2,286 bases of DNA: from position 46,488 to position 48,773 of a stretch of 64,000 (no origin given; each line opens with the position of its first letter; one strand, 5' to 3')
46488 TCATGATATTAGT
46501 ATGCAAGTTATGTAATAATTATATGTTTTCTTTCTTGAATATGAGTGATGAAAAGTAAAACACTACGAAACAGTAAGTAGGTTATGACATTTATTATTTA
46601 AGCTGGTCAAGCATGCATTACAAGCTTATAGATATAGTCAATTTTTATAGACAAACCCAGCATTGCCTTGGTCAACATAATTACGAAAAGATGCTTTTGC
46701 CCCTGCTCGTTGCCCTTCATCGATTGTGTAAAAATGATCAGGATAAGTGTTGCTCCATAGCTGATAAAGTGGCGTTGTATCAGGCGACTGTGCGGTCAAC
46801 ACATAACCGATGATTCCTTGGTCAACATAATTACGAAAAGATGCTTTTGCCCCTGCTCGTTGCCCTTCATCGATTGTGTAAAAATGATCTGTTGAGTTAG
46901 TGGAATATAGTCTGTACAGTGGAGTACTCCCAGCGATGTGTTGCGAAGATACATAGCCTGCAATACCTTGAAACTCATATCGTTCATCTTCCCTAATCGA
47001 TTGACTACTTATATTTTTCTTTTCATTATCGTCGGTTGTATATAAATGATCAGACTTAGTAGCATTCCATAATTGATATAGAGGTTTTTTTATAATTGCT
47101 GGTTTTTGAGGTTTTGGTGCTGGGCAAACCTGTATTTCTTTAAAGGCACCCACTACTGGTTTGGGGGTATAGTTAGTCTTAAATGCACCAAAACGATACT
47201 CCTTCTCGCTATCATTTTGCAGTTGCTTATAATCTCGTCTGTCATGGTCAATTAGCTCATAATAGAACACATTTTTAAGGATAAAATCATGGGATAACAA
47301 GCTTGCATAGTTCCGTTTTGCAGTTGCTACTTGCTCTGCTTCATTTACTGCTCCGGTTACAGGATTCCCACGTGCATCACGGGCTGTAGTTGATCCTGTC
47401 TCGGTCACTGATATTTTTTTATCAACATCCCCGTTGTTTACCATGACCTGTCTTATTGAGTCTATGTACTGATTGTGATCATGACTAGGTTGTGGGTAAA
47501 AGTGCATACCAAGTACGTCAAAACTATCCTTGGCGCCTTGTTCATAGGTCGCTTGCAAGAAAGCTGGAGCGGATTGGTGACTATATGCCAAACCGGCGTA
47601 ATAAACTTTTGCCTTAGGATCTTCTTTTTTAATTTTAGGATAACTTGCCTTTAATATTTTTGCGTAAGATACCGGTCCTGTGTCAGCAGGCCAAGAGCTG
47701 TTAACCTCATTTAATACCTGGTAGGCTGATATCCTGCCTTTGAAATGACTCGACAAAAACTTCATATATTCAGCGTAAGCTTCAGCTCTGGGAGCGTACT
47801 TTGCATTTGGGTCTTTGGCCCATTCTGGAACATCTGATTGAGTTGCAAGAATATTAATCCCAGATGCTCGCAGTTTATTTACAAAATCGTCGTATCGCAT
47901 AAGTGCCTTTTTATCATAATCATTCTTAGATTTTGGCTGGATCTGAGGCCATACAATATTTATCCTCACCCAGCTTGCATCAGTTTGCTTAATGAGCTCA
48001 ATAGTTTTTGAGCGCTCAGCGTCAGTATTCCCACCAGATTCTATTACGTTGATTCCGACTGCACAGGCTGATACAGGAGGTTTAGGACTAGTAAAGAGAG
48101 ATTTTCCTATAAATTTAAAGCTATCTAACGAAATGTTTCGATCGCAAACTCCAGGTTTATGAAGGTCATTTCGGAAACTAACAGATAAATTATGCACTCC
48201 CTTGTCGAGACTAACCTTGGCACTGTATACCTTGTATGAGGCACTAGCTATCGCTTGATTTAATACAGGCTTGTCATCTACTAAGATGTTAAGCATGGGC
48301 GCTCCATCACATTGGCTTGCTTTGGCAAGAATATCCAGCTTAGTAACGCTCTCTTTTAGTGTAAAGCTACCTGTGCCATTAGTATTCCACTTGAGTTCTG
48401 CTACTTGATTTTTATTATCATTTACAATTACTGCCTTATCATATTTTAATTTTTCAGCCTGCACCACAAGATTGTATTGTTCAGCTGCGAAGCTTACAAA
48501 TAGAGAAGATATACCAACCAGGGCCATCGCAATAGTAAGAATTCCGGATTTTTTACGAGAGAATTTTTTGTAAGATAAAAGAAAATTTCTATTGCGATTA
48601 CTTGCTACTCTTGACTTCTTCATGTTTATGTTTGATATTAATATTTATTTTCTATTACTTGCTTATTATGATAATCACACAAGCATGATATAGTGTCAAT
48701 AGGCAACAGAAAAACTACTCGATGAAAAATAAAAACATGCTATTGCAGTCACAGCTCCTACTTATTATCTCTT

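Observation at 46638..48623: Secreted CBM-like + GH-A hydrolase with three DUF5648-like repeats, two of which share a perfect 74-bp DNA repeat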

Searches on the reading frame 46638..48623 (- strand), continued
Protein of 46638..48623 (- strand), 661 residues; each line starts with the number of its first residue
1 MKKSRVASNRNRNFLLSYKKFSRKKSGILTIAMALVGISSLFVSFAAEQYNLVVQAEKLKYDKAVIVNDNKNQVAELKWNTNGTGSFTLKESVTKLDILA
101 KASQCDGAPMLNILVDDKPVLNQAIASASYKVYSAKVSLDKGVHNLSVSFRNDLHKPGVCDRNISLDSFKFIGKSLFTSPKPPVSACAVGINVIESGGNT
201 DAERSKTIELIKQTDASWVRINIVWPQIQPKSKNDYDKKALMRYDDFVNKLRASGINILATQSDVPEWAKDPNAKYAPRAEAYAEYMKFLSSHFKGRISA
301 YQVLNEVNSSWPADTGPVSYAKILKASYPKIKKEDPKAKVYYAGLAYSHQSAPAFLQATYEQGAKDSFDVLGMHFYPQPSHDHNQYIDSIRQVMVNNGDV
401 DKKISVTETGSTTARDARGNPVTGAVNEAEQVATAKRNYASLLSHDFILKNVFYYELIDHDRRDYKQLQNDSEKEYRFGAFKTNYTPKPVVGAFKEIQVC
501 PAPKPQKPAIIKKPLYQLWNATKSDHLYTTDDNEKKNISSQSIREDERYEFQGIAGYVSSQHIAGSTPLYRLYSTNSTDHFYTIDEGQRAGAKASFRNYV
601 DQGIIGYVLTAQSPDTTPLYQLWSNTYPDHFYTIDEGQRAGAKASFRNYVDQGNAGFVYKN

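Call 65: find_encoding_contigs(protein=P0004, flank=8000, max_places=3)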
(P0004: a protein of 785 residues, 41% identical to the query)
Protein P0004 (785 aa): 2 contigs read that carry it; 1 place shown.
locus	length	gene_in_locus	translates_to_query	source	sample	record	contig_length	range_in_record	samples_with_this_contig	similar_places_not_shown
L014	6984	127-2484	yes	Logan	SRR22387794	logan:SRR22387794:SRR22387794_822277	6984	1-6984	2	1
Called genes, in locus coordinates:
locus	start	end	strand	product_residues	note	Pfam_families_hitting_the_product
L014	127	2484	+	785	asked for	PF16841:CBM60, PF18885:DUF5648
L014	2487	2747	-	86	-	PF09656:PGPGW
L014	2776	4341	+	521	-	-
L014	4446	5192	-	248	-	PF14067:LssY_C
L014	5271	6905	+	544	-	PF01565:FAD_binding_4, PF02913:FAD-oxidase_C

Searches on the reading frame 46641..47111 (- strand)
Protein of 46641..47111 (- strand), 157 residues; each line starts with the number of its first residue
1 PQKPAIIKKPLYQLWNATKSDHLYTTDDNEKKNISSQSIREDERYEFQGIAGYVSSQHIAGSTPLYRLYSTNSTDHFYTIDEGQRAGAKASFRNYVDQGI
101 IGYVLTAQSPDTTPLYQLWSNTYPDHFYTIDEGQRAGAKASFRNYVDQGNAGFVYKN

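Call 41: predict_structure(alignment_id=A2)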
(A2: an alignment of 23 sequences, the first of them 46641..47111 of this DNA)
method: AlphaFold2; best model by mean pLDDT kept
length: 157 residues; sequences in the alignment: 23
mean_pLDDT: 95.5   pTM: 0.88
mean pLDDT of the five models: 95.5, 95.5, 95.3, 95.2, 94.0
residues with pLDDT >= 90: 143; 70-90: 14; 50-70: 0; < 50: 0
segments of 3 or more residues with pLDDT < 50: none
pLDDT, mean of each block of 10 residues (from residue 1): 90 95 97 87 92 98 98 97 98 97 98 98 96 97 96 96
secondary structure, 60 per line:
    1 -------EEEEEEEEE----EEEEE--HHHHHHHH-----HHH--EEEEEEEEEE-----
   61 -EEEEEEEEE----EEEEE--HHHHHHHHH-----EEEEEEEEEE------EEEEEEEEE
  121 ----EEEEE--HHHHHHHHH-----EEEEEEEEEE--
elements in order: E8-16 E21-25 H28-35 E46-55 E62-70 E75-79 H82-90 E96-105 E112-120 E125-129 H132-140 E146-155

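Call 45: fold_search(model_id=the predicted structure, library=pdb)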
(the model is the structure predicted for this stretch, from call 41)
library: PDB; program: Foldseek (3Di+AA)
matches with E <= 10: 48; with E <= 0.001: 0
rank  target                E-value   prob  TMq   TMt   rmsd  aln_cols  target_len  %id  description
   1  9uj0_A                1.7e+00  0.30  0.48  0.21   5.4       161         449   10  Structure of Aegerolysin-L pore (released 2025-06-18)
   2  5j7o_B                2.1e+00  0.02  0.15  0.06  23.0       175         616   10  Faustovirus major capsid protein (released 2016-05-18)
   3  7yqo_A                2.2e+00  0.06  0.17  0.08   8.4        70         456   11  Xcc Nicotinamide Phosphoribosyltransferase (released 2024-02-14)
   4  2wfe_A                2.9e+00  0.04  0.18  0.14  10.5       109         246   11  Structure of the Candida albicans cytosolic leucyl-tRNA synthetase editing domain (released 2009-05-19)
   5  7yqr_B                3.3e+00  0.02  0.16  0.08  15.7       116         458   12  Crystal Structure of Xcc NAMPT and its complex with NAM (released 2024-02-14)
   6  9w5w_C                3.9e+00  0.02  0.15  0.07  13.9        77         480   17  Crystal structure of Namat in complex with NAD (released 2025-12-24)
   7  8jd7_A                4.3e+00  0.08  0.28  0.10  16.1       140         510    8  endo-1,3-fucanase GH174A (released 2024-05-15)
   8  9wqs                  4.3e+00  0.03  0.23  0.06  15.8       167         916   10  Crystal structure of Saccharomyces cerevisiae isoleucyl-tRNA synthetase in complex with reveromycin A and isoleucine (released 2026-04-08)
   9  3ksb_C                4.8e+00  0.03  0.18  0.14  13.1        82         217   17  Detailed structural insight into the DNA cleavage complex of type IIA topoisomerases (re-sealed form) (released 2010-05-05)
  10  7yq8_A                5.4e+00  0.13  0.19  0.05   3.5        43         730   12  Cryo-EM structure of human topoisomerase II beta in complex with DNA and etoposide (released 2024-01-03)
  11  7yqq_B                5.4e+00  0.03  0.16  0.08   8.9        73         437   12  Crystal Structure of Xcc NAMPT and its complex with NMN (released 2024-02-14)
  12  7yqp                  5.4e+00  0.02  0.15  0.07  16.0       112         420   12  Xcc Nicotinamide Phosphoribosyltransferase (released 2024-02-14)
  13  2xkk_A                5.7e+00  0.14  0.20  0.05   3.0        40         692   18  CRYSTAL STRUCTURE OF MOXIFLOXACIN, DNA, and A. BAUMANNII TOPO IV (PARE-PARC FUSION TRUNCATE) (released 2010-09-01)
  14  8j8b_A                5.7e+00  0.08  0.19  0.05   7.2        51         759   29  Cryo-EM structure of Asfv topoisomerase 2 - apo conformer IIIa (released 2024-02-07)
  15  3t5o_A                5.7e+00  0.01  0.16  0.04  19.0       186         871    9  Crystal Structure of human Complement Component C6 (released 2012-02-01)
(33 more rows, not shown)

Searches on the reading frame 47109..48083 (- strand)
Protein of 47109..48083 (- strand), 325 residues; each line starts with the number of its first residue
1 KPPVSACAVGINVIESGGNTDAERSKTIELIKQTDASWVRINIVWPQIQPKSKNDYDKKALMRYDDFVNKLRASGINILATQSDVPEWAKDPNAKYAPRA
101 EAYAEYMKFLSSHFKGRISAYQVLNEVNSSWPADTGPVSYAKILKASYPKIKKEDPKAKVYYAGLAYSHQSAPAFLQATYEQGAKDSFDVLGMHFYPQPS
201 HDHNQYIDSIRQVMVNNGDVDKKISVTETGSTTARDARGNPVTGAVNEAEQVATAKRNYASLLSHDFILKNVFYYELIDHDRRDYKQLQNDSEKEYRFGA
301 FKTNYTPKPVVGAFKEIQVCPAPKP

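Call 27: search_solved_structures(query=A1, max_evalue=0.001, show_alignments=1)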
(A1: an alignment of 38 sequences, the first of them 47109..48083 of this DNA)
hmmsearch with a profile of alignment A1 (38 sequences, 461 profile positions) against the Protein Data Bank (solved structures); distinct sequences matched with E-value up to 0.001: 291 (the best 60 are shown).
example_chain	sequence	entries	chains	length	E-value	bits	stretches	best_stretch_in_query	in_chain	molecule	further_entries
5bx9_A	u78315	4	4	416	7e-54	186.7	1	37-359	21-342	PslG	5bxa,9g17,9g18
4zn2_A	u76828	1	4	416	7.4e-54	186.6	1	37-359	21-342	PslG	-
5jvk_A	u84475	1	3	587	1.4e-44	156.1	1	48-348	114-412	Uncharacterized protein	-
1px8_A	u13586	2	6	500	7.8e-19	71.2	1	125-350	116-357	Beta-xylosidase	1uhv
8i0x_B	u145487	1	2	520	2.1e-18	69.7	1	135-372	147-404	Glycoside hydrolase family 39 beta-xylosidase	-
4ekj_A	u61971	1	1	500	2.2e-18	69.7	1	59-352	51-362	Beta-xylosidase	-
4m29_A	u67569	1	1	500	2.3e-18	69.7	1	59-352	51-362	Beta-xylosidase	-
8i0j_A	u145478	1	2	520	2.6e-18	69.4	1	135-372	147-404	Glycoside hydrolase family 39 beta-xylosidase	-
6uqj_A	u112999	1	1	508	3.2e-17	65.9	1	42-363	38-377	Beta-xylosidase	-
2bs9_A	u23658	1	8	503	8.6e-17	64.5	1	88-347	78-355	BETA-XYLOSIDASE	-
1w91_A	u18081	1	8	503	8.9e-17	64.4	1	88-347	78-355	BETA-XYLOSIDASE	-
6yyh_A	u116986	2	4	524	2.7e-16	62.8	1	125-350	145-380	Beta-xylosidase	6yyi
2bfg_A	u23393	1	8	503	7.2e-15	58.1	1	88-347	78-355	BETA-XYLOSIDASE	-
7osk_A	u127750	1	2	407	1.6e-14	56.9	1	55-296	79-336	Arabinogalactan endo-1,4-beta-galactosidase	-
6z1h_A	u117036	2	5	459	1.7e-13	53.6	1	53-159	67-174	ANCESTRAL RECONSTRUCTED GLYCOSIDASE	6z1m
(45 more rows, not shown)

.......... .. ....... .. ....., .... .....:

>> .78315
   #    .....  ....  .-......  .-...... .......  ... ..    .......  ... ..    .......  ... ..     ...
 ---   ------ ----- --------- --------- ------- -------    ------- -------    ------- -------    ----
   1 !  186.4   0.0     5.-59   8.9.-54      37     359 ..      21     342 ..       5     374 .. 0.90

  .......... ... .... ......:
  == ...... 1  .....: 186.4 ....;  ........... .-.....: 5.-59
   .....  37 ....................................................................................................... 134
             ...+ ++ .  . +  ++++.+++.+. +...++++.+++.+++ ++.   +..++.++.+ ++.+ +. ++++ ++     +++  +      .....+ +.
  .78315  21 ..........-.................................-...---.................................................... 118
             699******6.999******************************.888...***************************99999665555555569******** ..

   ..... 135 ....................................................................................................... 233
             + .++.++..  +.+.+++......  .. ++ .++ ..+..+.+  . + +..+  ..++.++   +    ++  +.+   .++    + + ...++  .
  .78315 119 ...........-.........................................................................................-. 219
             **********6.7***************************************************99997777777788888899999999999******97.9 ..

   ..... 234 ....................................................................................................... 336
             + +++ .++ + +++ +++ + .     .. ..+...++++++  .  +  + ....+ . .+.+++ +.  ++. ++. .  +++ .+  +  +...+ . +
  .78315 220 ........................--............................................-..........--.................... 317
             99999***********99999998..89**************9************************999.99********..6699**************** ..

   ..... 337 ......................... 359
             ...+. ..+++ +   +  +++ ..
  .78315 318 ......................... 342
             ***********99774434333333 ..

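Call 28: search_protein_families(library=pfam, alignment_id=A1, max_evalue=0.001)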
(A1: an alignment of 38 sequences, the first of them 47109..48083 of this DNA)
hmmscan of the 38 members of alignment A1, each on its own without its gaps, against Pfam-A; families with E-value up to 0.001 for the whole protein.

A. member 1, window:47109-48083:- (325 aa): 4 families
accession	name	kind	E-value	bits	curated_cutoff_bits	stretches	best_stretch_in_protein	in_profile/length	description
PF00150.24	Cellulase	-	1.3e-12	48.2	23.5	1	23-244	22-244/272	Cellulase (glycosyl hydrolase family 5)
PF00232.24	Glyco_hydro_1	-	2.5e-10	39.8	22.6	1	26-130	62-169/453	Glycosyl hydrolase family 1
PF07745.19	Glyco_hydro_53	-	1.6e-07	31.1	24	1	19-246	21-264/340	Glycosyl hydrolase family 53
PF00331.26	Glyco_hydro_10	-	3.6e-05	23.6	22.1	1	82-310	84-304/311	Glycosyl hydrolase family 10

B. families by the number of members that match (of 38 scanned): 17 families
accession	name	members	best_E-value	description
PF00150.24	Cellulase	36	1.3e-19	Cellulase (glycosyl hydrolase family 5)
PF01229.23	Glyco_hydro_39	25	4.8e-08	Glycosyl hydrolases family 39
PF11790.14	Glyco_hydro_cc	20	1.7e-12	Glycosyl hydrolase catalytic core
PF18989.5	DUF5722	8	7e-10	Family of unknown function (DUF5722)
PF00331.26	Glyco_hydro_10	6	1.9e-05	Glycosyl hydrolase family 10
PF07745.19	Glyco_hydro_53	5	1.6e-07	Glycosyl hydrolase family 53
PF00232.24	Glyco_hydro_1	4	2.5e-10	Glycosyl hydrolase family 1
PF02449.21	Glyco_hydro_42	3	7.3e-05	Beta-galactosidase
PF00404.24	Dockerin_1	2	1.7e-07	Dockerin type I domain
PF18885.6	DUF5648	1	3.3e-32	Domain of unknown function (DUF5648)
PF00353.25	HemolysinCabind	1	3.1e-24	RTX calcium-binding nonapeptide repeat (4 copies)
PF16841.11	CBM60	1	1.8e-19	Ca-dependent carbohydrate-binding module xylan-binding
PF17957.7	Big_7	1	1.2e-14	Bacterial Ig domain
PF16656.11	Pur_ac_phosph_N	1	9.6e-06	Purple acid Phosphatase, N-terminal domain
PF01373.23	Glyco_hydro_14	1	0.00021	Glycosyl hydrolase family 14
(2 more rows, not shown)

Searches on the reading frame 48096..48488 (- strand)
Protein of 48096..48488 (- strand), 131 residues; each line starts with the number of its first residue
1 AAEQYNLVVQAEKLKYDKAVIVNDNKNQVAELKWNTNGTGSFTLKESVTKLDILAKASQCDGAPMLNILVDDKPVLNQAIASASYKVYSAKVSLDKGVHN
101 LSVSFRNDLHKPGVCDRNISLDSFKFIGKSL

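Call 42: search_solved_structures(query=A3, max_evalue=1, show_alignments=2)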
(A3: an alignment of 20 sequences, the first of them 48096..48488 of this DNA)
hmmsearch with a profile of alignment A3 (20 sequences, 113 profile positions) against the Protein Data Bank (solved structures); distinct sequences matched with E-value up to 1: 0.

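Call 50: predict_structure(alignment_id=A3)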
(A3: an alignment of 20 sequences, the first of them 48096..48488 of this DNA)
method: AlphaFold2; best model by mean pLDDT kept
length: 131 residues; sequences in the alignment: 20
mean_pLDDT: 92.5   pTM: 0.86
mean pLDDT of the five models: 92.5, 92.4, 91.8, 91.4, 89.8
residues with pLDDT >= 90: 101; 70-90: 27; 50-70: 3; < 50: 0
segments of 3 or more residues with pLDDT < 50: none
pLDDT, mean of each block of 10 residues (from residue 1): 92 95 88 93 98 93 93 97 96 98 86 79 96 76
secondary structure, 60 per line:
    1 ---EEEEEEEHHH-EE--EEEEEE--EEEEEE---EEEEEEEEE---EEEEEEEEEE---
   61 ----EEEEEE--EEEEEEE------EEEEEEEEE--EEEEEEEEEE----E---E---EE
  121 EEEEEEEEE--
elements in order: E4-10 E19-24 E27-32 E36-44 E48-57 E65-70 E73-79 E86-94 E97-106 E119-129

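Call 53: fold_search(model_id=the predicted structure, library=pdb)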
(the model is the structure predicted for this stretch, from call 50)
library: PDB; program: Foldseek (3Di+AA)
matches with E <= 10: 1879; with E <= 0.001: 177
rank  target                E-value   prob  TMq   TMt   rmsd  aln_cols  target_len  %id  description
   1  7ehg_C                1.3e-06  1.00  0.64  0.63   4.6       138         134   15  Crystal Structure of MiXBM (released 2022-03-30)
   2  3wnk                  1.9e-06  1.00  0.64  0.14   5.5       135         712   14  Crystal Structure of Bacillus circulans T-3040 cycloisomaltooligosaccharide glucanotransferase (released 2014-02-05)
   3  7ay3                  2.5e-06  1.00  0.74  0.77   3.2       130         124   12  Crystal structure of the CBM36-1 domain of a multidomain xylanase from the hindgut metagenome of Trinervitermes trinervo (released 2020-11-18)
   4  7ehg_E                2.7e-06  1.00  0.62  0.60   4.8       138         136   16  Crystal Structure of MiXBM (released 2022-03-30)
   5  7ehg_A                3.3e-06  1.00  0.62  0.61   4.8       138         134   16  Crystal Structure of MiXBM (released 2022-03-30)
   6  7ehg_F                3.5e-06  1.00  0.62  0.61   4.8       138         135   16  Crystal Structure of MiXBM (released 2022-03-30)
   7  2w1w_A                3.9e-06  1.00  0.69  0.69   3.6       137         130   12  Native structure of a family 35 carbohydrate binding module from Clostridium thermocellum (released 2009-01-20)
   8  7ehg_B                4.3e-06  1.00  0.61  0.60   4.7       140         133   17  Crystal Structure of MiXBM (released 2022-03-30)
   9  8j3y_A                4.8e-06  1.00  0.68  0.25   3.0       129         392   14  Crystal structure of CBM6E E168Q in complex with oligosaccharides (released 2024-04-24)
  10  8j3x_B                5.6e-06  1.00  0.69  0.25   2.8       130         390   15  Crystal structure of CBM6E from Saccharophagus degradans (released 2024-04-24)
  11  8j3x_A                6.6e-06  1.00  0.68  0.25   3.0       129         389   14  Crystal structure of CBM6E from Saccharophagus degradans (released 2024-04-24)
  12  2w47_A                6.6e-06  1.00  0.70  0.69   3.3       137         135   12  Clostridium thermocellum CBM35 in complex with delta-4,5- anhydrogalacturonic acid (released 2009-01-27)
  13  2cdp_A                6.6e-06  1.00  0.71  0.68   3.4       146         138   11  Structure of a CBM6 in complex with neoagarohexaose (released 2006-02-08)
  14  1ux7_A                6.9e-06  1.00  0.65  0.71   4.4       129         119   14  Carbohydrate-Binding Module CBM36 in complex with calcium and xylotriose (released 2004-10-27)
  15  2w1w_B                7.7e-06  1.00  0.69  0.69   3.4       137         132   12  Native structure of a family 35 carbohydrate binding module from Clostridium thermocellum (released 2009-01-20)
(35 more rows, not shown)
